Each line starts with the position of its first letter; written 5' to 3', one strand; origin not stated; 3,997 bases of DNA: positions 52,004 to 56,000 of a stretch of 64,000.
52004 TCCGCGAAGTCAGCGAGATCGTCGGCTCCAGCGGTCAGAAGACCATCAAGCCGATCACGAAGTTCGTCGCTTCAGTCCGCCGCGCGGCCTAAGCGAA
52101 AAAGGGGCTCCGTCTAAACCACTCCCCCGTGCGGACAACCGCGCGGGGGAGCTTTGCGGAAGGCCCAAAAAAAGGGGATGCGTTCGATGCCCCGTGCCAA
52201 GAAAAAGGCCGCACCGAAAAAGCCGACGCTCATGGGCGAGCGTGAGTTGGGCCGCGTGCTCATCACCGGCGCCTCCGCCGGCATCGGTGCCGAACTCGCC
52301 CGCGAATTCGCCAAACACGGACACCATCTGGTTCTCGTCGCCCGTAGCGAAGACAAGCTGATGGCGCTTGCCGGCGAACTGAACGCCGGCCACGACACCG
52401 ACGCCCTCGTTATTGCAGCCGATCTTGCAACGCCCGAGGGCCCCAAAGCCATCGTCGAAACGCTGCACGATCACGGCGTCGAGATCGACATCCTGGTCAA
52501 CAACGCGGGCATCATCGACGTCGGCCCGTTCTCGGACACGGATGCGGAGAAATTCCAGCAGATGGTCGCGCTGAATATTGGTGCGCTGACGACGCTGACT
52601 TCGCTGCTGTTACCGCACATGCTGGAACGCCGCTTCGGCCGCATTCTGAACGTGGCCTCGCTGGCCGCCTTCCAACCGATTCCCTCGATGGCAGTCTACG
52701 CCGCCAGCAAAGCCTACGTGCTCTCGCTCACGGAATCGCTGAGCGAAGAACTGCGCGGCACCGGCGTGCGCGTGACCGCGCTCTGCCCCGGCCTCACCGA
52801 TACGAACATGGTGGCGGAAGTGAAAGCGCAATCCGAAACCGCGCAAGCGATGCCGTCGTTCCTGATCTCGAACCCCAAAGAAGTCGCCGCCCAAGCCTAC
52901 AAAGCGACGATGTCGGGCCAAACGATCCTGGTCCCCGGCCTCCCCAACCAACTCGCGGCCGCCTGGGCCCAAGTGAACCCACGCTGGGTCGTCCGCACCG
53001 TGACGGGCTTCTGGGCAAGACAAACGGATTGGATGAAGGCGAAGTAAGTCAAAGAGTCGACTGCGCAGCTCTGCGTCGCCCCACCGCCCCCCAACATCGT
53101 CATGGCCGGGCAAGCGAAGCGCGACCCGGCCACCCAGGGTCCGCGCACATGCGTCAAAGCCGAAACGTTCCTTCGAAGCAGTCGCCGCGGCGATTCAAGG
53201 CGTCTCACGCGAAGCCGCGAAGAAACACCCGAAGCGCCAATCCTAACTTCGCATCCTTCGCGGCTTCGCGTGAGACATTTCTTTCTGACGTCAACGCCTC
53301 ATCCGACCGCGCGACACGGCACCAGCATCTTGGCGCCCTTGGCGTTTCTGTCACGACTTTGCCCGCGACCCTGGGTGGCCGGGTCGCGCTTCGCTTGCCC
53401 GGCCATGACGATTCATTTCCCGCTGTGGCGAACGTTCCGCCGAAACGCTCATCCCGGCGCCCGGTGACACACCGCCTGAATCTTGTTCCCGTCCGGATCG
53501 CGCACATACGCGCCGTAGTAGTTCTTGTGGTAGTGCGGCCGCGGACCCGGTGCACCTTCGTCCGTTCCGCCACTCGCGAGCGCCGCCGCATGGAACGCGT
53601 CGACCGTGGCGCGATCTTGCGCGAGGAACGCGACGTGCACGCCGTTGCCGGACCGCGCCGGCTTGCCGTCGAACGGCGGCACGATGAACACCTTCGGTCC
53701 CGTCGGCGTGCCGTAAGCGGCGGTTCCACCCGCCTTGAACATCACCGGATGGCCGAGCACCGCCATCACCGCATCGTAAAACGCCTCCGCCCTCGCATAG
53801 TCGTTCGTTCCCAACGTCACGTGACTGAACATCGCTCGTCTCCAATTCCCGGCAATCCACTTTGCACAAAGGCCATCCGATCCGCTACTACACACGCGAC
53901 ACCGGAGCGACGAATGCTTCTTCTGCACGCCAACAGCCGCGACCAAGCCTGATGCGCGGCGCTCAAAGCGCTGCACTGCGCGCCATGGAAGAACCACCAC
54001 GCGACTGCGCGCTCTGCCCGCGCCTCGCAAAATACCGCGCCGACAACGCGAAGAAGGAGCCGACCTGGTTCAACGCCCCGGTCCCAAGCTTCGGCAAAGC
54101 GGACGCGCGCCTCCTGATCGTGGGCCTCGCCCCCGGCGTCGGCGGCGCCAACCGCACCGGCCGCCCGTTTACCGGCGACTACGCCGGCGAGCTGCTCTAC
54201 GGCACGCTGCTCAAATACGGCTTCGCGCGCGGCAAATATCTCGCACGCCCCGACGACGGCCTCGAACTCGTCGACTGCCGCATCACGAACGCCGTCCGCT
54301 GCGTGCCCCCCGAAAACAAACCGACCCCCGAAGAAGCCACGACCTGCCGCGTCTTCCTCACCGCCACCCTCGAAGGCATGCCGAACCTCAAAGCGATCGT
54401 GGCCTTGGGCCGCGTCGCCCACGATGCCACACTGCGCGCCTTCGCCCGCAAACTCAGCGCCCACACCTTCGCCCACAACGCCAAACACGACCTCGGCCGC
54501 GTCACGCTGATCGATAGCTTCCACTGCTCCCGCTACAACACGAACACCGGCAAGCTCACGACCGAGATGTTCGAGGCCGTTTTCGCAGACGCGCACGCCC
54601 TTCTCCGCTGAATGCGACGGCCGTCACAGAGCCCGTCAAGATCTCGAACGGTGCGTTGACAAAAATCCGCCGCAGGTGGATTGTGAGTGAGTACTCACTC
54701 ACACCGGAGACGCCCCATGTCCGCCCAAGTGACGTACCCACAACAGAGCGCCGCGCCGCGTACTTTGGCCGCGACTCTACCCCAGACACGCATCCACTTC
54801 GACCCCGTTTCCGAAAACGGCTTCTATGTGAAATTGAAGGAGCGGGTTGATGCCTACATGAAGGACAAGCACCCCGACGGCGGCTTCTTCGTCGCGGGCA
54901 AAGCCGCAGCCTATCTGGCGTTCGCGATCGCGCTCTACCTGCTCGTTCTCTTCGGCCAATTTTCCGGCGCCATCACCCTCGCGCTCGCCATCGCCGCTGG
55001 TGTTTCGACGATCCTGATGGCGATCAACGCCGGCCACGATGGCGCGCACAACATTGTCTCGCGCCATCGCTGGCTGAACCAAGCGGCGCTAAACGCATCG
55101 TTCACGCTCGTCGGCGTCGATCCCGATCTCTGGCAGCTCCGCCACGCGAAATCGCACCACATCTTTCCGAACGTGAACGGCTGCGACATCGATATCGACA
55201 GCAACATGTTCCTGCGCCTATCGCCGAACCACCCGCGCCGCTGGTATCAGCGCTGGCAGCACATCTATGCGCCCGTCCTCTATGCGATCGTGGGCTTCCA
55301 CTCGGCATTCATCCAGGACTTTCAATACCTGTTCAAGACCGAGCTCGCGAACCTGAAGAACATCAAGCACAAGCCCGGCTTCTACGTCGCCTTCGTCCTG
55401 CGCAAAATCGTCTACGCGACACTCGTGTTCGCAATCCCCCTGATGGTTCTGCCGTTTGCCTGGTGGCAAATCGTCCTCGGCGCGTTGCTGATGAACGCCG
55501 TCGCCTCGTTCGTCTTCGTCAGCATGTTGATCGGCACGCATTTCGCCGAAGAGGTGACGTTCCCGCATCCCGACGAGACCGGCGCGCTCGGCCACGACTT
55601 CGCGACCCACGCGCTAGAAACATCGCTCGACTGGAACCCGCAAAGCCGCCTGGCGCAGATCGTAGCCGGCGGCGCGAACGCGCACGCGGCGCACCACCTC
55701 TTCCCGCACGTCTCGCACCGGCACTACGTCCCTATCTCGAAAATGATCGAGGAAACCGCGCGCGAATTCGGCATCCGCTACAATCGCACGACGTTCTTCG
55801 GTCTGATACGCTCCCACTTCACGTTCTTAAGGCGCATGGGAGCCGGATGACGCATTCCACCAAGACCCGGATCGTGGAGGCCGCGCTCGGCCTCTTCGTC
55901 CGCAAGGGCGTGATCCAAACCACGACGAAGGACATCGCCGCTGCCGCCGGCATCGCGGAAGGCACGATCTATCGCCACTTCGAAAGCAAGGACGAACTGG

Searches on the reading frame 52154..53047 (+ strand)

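Call 34: search_protein_families(library=pfam, proteins=[window:52154-53047:+], max_evalue=0.001)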
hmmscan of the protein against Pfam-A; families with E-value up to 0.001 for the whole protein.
window:52154-53047:+ (297 aa): 6 families
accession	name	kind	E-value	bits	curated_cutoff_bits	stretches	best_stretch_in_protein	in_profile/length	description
PF00106.31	adh_short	-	1.6e-56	191.4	26.6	1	35-226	3-193/195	short chain dehydrogenase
PF13561.12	adh_short_C2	-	1.1e-39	136.9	27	1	39-233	1-194/236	Enoyl-(Acyl carrier protein) reductase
PF08659.16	KR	-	3.8e-15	56.7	22.6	1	33-200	1-168/180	KR domain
PF01370.27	Epimerase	-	1.8e-05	24.7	20.9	1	35-207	1-169/240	NAD dependent epimerase/dehydratase family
PF13460.12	NAD_binding_10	-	9.1e-05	22.8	27.2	0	39-215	1-146/184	NAD(P)H-binding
PF23441.1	SDR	-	0.00056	19.8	27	1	34-220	9-199/258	SDR-like rossmann domain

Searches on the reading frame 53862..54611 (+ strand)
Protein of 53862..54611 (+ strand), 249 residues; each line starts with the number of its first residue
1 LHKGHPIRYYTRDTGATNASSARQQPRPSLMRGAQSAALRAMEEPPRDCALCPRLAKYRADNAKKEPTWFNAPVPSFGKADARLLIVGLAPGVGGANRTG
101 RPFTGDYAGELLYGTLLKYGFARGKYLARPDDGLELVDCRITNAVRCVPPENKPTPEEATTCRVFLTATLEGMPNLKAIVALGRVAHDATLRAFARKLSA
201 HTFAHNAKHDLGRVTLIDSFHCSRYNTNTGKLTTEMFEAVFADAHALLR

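Call 34: search_protein_families(library=pfam, proteins=[window:53862-54611:+], max_evalue=0.001)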
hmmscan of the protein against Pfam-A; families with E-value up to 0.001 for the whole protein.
window:53862-54611:+ (249 aa): 1 family
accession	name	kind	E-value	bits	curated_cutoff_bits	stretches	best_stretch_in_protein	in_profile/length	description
PF03167.25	UDG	-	3.8e-26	92.3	24.3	1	75-243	1-139/141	Uracil DNA glycosylase superfamily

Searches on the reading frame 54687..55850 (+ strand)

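Call 34: search_protein_families(library=pfam, proteins=[window:54687-55850:+], max_evalue=0.001)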
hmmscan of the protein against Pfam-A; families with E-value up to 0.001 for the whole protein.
window:54687-55850:+ (387 aa): 1 family
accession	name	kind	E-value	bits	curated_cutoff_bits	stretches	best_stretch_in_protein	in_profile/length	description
PF00487.30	FA_desaturase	-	1.4e-25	91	29.7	1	98-368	6-252/253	Fatty acid desaturase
